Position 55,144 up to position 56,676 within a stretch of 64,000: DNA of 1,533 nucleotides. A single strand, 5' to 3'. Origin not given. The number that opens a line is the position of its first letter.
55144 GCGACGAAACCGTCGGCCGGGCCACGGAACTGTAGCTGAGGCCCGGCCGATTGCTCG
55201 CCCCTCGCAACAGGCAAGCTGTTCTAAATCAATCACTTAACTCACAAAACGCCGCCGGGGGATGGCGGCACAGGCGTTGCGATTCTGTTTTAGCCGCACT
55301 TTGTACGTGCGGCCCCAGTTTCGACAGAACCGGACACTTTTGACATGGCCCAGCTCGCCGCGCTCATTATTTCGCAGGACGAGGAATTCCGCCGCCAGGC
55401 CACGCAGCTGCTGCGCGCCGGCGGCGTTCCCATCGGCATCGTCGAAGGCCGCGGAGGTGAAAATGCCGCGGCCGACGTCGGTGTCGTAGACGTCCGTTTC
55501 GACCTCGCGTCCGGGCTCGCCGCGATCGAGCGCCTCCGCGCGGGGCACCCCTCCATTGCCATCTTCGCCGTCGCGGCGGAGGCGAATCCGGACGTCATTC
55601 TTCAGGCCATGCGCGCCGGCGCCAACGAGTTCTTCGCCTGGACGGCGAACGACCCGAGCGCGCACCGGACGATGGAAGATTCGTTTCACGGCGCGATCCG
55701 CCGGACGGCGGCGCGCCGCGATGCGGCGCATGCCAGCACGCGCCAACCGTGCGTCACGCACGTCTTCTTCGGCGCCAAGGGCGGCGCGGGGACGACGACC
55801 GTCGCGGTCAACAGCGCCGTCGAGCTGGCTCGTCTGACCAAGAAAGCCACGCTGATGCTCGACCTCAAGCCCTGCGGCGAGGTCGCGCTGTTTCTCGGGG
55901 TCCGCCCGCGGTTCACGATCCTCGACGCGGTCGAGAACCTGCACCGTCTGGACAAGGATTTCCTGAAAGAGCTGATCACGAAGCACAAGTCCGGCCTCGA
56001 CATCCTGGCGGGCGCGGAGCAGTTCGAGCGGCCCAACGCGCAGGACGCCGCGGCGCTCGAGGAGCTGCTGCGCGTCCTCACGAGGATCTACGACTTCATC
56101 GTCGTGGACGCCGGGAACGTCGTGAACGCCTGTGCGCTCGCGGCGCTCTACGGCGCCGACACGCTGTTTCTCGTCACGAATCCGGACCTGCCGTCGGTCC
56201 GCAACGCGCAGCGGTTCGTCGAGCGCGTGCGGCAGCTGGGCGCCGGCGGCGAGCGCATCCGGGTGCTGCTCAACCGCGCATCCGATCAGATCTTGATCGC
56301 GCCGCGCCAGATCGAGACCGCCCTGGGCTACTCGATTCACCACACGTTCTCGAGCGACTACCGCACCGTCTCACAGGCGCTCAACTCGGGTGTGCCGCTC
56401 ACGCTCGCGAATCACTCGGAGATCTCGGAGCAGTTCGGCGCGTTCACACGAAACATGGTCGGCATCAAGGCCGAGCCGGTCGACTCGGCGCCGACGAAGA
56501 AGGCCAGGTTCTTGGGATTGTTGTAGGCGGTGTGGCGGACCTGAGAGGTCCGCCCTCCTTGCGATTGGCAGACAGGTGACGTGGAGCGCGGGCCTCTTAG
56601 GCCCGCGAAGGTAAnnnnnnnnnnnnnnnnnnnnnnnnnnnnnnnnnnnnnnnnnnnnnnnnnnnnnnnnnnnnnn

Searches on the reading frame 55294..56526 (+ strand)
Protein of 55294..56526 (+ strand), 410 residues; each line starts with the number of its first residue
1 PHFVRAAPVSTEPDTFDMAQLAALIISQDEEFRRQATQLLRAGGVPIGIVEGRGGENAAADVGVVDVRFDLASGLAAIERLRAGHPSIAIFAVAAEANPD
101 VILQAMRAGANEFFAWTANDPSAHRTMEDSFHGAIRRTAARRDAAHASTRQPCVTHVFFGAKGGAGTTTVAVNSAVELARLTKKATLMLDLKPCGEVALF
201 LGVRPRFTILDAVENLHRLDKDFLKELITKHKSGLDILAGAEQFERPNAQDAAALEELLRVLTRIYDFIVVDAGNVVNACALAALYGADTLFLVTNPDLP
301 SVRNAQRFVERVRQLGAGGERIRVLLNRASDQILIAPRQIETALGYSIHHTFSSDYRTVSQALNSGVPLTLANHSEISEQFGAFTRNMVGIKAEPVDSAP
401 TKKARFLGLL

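Call 33: search_protein_families(library=pfam, proteins=[window:55294-56526:+], max_evalue=0.001)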
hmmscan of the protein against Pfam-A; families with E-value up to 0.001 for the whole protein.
window:55294-56526:+ (410 aa): 5 families
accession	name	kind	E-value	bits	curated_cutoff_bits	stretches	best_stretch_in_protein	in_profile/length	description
PF13614.12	AAA_31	-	3.8e-11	43.7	27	1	159-314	7-166/177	AAA domain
PF00072.30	Response_reg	-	2.9e-06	27.8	30.2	1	57-114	40-97/111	Response regulator receiver domain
PF01656.29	CbiA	-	1.4e-05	25.5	25.4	1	158-331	3-85/125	CobQ/CobB/MinD/ParA nucleotide binding domain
PF09140.17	MipZ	-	0.00038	20.3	20.7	0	158-292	5-126/262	ATPase MipZ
PF02374.21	ArsA_ATPase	-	0.00038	20.2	24.3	0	156-203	3-49/305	Anion-transporting ATPase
